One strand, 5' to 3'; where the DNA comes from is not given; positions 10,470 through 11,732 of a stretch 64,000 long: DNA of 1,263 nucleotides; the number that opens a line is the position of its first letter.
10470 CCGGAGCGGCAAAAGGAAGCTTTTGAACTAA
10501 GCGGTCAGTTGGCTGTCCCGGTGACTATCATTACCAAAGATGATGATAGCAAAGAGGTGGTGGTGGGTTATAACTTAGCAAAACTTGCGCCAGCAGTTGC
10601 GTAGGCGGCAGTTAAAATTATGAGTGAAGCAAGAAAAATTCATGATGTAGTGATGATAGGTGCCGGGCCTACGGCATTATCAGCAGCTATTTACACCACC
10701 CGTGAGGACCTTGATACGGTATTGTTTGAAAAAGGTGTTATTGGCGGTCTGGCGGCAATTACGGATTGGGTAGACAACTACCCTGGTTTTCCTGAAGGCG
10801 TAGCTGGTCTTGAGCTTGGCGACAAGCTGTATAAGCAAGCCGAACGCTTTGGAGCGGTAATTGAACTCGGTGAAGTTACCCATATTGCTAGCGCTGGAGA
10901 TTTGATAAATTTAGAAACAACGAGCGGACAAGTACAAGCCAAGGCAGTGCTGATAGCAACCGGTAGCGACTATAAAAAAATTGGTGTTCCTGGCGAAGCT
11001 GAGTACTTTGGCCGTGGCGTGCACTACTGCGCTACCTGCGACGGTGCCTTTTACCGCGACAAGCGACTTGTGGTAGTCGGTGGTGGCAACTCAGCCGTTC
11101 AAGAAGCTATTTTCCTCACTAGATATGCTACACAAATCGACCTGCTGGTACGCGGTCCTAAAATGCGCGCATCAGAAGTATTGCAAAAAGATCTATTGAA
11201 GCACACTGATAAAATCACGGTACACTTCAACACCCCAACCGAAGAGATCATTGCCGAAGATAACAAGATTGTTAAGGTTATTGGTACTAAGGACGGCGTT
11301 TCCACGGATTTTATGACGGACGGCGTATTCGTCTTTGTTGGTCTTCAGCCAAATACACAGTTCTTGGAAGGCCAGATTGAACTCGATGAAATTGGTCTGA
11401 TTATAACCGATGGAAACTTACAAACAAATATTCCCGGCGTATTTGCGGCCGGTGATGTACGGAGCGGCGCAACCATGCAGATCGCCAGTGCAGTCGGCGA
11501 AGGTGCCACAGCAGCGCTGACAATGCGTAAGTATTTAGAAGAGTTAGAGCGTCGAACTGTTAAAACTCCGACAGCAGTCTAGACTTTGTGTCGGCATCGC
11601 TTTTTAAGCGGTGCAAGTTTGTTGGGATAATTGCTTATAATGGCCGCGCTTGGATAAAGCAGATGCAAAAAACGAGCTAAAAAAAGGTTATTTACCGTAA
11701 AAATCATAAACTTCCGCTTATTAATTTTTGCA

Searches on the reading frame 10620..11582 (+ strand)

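Call 10: search_protein_families(library=pfam, proteins=[window:10620-11582:+])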
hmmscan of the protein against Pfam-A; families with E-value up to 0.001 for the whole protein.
window:10620-11582:+ (320 aa): 10 families
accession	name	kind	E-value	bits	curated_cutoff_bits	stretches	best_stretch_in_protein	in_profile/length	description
PF07992.20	Pyr_redox_2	-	2.2e-47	162.3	26.1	1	8-295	1-291/291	Pyridine nucleotide-disulphide oxidoreductase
PF13738.12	Pyr_redox_3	-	3.1e-28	99.3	30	1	84-278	102-305/305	Pyridine nucleotide-disulphide oxidoreductase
PF00070.33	Pyr_redox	-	2.6e-14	53.9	22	1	149-221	1-78/82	Pyridine nucleotide-disulphide oxidoreductase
PF13434.12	Lys_Orn_oxgnase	-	1.6e-06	27.9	21.3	0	6-38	1-34/339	L-lysine 6-monooxygenase/L-ornithine 5-monooxygenase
PF01266.30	DAO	-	4e-06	27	27.9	0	68-119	153-207/353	FAD dependent oxidoreductase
PF00890.30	FAD_binding_2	-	6.2e-05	22.8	20.4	0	9-40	1-32/414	FAD binding domain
PF01946.23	Thi4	-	6.5e-05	22.7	26.2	1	8-41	18-52/235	Thi4 family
PF03486.20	HI0933_like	-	0.0003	20.7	50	0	8-39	1-32/244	HI0933-like protein Rossmann domain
PF13450.12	NAD_binding_8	-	0.00035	21.2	21.9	0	13-46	2-36/68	NAD(P)-binding Rossmann-like domain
PF00743.25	FMO-like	-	0.00038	19.5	22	0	122-178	158-214/532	Flavin-binding monooxygenase-like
